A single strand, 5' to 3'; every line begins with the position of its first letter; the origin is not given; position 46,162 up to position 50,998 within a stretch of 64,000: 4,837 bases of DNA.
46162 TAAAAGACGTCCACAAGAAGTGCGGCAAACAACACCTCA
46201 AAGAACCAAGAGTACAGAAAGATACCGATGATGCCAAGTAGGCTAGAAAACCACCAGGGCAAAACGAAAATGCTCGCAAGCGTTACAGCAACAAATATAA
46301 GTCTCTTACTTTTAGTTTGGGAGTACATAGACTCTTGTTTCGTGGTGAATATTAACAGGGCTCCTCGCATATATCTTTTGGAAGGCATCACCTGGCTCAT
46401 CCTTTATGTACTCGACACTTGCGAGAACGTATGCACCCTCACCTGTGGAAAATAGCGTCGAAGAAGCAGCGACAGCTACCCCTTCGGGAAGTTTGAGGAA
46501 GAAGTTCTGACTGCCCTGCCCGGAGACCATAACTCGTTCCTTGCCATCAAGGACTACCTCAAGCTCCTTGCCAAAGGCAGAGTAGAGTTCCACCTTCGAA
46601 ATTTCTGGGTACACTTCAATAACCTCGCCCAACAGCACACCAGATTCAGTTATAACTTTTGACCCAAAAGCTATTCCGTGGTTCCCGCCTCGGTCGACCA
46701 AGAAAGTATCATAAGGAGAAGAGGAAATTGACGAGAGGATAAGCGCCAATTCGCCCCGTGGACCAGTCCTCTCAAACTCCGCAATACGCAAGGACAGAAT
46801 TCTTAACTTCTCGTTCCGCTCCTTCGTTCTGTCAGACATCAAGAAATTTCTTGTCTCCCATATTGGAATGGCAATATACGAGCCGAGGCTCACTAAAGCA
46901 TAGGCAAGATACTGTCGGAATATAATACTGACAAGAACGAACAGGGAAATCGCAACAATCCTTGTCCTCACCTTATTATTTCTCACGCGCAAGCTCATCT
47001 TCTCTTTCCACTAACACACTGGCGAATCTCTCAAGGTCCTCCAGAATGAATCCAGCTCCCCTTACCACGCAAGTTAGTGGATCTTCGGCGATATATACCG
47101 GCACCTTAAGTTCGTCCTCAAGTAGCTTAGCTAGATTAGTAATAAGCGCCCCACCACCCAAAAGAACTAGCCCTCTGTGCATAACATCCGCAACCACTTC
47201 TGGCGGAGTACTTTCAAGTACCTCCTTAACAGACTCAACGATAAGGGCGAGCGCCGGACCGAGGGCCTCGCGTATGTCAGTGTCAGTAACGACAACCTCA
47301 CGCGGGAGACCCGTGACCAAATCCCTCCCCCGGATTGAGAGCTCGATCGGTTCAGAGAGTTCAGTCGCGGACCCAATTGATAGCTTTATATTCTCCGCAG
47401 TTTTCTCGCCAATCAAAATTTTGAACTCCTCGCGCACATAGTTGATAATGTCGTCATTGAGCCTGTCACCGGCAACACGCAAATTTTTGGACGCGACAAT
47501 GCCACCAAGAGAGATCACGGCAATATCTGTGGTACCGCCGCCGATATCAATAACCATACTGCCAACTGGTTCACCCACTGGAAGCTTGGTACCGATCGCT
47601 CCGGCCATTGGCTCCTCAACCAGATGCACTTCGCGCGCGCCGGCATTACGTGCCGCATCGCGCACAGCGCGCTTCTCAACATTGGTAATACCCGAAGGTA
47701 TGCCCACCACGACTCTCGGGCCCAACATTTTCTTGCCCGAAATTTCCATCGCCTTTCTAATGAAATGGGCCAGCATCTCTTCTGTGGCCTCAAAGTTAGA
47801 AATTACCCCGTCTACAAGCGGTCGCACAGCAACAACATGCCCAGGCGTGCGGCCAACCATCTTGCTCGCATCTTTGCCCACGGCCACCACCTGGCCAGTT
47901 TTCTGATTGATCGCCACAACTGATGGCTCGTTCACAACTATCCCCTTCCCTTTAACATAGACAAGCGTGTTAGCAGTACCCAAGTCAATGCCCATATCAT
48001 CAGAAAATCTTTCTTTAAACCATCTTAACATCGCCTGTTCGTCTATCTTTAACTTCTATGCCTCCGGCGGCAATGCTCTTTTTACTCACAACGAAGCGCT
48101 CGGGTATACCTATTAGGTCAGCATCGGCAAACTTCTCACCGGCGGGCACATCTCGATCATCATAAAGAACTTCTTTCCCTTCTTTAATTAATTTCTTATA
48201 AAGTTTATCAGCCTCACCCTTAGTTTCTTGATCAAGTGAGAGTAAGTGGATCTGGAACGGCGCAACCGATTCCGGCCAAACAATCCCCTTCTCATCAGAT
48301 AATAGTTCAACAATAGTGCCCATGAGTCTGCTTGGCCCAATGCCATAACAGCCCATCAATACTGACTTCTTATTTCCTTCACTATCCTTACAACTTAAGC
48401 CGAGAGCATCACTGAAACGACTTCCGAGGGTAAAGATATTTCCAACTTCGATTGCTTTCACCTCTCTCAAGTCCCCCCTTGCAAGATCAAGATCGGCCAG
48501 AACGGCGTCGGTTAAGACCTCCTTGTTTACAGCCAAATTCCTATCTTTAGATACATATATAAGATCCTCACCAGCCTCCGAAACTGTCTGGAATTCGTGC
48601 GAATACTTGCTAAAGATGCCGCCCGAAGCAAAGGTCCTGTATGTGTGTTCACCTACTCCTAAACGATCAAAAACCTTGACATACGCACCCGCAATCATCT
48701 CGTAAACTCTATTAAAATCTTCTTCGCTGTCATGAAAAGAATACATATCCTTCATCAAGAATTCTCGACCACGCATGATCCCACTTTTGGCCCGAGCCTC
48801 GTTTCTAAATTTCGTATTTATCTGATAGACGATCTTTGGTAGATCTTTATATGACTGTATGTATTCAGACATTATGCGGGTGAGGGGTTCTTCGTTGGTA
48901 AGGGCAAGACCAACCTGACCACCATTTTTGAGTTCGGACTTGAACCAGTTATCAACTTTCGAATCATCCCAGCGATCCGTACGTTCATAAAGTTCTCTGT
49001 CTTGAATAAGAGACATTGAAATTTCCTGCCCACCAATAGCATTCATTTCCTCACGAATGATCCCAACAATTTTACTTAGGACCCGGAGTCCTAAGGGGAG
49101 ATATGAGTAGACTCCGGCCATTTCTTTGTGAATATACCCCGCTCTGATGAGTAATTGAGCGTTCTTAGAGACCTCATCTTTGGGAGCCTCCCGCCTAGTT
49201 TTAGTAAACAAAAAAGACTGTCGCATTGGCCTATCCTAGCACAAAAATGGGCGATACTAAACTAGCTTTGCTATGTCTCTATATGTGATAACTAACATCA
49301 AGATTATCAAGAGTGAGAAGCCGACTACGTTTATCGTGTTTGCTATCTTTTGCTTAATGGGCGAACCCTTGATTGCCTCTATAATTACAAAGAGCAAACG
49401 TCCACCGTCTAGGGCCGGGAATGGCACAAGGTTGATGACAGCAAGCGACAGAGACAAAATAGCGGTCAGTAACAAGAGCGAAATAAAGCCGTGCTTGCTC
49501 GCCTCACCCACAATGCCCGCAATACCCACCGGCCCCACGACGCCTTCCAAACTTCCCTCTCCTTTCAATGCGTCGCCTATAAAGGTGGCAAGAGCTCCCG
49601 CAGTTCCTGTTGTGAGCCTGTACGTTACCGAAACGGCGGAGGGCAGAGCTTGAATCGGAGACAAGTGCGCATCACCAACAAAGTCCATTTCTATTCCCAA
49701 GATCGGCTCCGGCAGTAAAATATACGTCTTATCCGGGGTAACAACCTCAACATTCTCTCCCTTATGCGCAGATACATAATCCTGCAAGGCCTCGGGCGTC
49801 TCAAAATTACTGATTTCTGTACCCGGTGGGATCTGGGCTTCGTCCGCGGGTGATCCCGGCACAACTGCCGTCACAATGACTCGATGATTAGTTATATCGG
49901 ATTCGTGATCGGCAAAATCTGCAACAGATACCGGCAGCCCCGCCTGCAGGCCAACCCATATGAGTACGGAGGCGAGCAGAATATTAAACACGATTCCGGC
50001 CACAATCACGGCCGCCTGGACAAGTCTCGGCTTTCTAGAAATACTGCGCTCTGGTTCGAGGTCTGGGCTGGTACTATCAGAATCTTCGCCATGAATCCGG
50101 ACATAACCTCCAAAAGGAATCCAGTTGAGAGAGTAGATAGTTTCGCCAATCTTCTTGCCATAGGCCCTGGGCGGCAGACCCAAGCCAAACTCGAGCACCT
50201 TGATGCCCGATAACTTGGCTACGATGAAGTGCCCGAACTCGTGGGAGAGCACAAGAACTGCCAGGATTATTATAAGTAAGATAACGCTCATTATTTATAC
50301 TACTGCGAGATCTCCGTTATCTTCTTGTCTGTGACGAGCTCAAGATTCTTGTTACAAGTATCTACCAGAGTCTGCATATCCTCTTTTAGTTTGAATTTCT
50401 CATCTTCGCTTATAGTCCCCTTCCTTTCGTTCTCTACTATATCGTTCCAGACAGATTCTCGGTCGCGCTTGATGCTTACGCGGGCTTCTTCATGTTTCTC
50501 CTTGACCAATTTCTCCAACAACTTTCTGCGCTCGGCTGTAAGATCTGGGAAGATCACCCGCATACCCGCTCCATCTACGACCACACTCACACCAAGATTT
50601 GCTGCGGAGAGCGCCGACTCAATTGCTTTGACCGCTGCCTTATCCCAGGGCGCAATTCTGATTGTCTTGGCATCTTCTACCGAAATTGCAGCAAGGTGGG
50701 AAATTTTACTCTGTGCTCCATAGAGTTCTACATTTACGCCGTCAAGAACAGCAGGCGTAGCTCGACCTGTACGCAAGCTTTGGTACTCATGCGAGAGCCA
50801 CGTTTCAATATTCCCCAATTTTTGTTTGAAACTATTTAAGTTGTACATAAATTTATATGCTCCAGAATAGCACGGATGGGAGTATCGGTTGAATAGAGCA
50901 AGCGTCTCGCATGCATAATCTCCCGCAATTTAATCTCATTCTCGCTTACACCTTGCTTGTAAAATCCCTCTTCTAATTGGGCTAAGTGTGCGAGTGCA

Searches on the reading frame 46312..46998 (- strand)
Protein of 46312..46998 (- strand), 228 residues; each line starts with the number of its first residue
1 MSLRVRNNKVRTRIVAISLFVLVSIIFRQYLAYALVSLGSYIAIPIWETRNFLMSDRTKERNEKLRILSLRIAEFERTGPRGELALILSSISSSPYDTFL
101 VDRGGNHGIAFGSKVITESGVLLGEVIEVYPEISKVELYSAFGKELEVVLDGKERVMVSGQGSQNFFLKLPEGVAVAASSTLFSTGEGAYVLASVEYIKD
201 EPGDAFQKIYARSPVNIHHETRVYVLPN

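Call 78: search_protein_families(library=pfam, proteins=[window:46312-46998:-], max_evalue=0.001)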
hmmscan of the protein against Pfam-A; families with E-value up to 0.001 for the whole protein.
window:46312-46998:- (228 aa): 1 family
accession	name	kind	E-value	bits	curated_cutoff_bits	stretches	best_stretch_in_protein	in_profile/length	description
PF04085.20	MreC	-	1.4e-14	54.5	28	1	92-226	6-146/147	Rod shape-determining protein MreC, barrel core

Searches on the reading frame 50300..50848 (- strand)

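Call 78: search_protein_families(library=pfam, proteins=[window:50300-50848:-], max_evalue=0.001)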
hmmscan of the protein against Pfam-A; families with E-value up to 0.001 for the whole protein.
window:50300-50848:- (182 aa): 1 family
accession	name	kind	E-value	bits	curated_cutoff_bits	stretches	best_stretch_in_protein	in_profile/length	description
PF01765.24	RRF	-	7.6e-44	149.9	29.7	1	18-180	1-163/164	Ribosome recycling factor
